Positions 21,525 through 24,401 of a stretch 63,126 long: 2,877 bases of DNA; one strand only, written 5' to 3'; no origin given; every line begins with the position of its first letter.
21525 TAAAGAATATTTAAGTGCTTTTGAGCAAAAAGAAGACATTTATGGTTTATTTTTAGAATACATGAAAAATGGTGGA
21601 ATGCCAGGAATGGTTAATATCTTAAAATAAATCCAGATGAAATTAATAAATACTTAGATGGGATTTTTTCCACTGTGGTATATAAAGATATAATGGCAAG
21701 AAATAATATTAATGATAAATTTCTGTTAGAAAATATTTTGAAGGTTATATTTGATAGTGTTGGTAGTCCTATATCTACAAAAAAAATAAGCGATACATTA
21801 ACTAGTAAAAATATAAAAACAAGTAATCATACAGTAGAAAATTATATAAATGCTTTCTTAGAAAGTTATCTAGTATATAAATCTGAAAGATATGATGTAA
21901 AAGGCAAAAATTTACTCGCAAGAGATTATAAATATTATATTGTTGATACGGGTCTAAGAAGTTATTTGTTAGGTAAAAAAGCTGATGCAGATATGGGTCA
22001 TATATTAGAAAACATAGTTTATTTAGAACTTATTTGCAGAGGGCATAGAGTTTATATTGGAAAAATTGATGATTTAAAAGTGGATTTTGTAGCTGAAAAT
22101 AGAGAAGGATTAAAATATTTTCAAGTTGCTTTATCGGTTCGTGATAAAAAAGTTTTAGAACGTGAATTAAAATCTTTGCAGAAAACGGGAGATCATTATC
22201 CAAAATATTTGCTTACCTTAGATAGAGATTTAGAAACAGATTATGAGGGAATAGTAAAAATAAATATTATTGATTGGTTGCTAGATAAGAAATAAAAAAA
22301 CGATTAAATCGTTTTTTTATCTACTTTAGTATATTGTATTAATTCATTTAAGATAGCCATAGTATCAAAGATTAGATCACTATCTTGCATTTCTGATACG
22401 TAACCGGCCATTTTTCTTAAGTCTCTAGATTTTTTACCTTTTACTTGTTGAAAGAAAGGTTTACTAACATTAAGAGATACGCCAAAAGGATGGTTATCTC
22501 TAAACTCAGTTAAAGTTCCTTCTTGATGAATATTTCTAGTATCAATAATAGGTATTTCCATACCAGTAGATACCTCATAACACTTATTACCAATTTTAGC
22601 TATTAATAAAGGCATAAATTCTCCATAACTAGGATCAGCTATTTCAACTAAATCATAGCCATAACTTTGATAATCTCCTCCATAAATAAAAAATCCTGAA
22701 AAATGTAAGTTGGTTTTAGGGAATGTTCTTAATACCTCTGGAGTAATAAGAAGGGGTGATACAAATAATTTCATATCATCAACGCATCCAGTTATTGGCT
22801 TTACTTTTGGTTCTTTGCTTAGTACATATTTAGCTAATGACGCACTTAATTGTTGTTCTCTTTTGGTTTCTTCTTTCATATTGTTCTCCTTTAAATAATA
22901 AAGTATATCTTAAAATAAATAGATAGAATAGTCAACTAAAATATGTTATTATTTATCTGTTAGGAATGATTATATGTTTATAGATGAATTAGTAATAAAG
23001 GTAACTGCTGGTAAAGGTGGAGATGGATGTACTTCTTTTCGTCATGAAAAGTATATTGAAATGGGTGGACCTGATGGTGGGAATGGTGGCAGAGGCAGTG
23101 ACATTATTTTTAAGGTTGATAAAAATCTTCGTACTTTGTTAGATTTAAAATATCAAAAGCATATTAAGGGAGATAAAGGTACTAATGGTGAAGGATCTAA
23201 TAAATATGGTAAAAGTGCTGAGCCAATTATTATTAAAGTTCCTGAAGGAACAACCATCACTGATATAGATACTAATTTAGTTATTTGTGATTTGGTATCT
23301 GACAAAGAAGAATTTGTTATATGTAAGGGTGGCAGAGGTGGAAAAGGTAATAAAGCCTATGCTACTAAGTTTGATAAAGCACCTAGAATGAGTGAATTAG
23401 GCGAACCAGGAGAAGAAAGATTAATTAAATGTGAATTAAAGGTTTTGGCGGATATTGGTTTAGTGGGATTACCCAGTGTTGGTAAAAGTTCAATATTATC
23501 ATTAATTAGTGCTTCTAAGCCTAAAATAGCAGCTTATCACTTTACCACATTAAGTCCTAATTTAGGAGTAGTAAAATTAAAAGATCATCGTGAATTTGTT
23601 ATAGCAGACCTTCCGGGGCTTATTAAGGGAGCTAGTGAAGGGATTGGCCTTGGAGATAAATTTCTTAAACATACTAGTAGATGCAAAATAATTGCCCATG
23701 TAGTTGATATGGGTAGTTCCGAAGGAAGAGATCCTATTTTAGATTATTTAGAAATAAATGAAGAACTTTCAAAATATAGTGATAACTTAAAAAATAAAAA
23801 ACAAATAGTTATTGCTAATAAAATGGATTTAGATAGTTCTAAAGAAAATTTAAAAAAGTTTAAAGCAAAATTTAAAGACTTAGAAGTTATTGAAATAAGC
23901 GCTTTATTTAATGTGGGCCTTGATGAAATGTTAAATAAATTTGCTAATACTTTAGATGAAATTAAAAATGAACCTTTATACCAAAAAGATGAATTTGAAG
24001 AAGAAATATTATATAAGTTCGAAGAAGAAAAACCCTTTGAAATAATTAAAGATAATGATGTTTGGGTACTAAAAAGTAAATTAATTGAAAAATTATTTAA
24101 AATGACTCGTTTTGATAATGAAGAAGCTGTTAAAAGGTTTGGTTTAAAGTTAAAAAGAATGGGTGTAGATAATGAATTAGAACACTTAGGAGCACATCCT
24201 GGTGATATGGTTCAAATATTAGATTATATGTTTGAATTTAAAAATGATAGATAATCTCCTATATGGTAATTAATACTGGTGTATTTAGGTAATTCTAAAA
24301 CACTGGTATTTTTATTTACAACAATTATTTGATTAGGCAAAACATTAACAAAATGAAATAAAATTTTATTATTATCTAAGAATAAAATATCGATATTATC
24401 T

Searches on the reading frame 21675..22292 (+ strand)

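Call 84: search_protein_families(library=pfam, proteins=[window:21675-22292:+], max_evalue=0.00001)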
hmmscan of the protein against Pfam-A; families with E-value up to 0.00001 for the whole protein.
window:21675-22292:+ (206 aa): 1 family
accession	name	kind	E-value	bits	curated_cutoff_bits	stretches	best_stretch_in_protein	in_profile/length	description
PF13635.12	DUF4143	-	8.4e-19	68.3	28.1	1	4-151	2-157/160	Domain of unknown function (DUF4143)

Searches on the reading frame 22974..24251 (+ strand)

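Call 84: search_protein_families(library=pfam, proteins=[window:22974-24251:+], max_evalue=0.00001)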
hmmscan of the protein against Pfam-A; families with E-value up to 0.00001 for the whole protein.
window:22974-24251:+ (426 aa): 4 families
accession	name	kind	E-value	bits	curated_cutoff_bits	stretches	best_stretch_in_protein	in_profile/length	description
PF01018.28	GTP1_OBG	-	6.7e-58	195.1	27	1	3-157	1-155/155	GTP1/OBG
PF01926.29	MMR_HSR1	-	1.5e-23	83.5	21.9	1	161-283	2-113/113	50S ribosome-binding GTPase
PF09269.16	DUF1967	-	2.8e-21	75.8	27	1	355-422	1-70/70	Domain of unknown function (DUF1967)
PF02421.24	FeoB_N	-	7.7e-08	32.4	27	1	161-320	3-153/156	Ferrous iron transport protein B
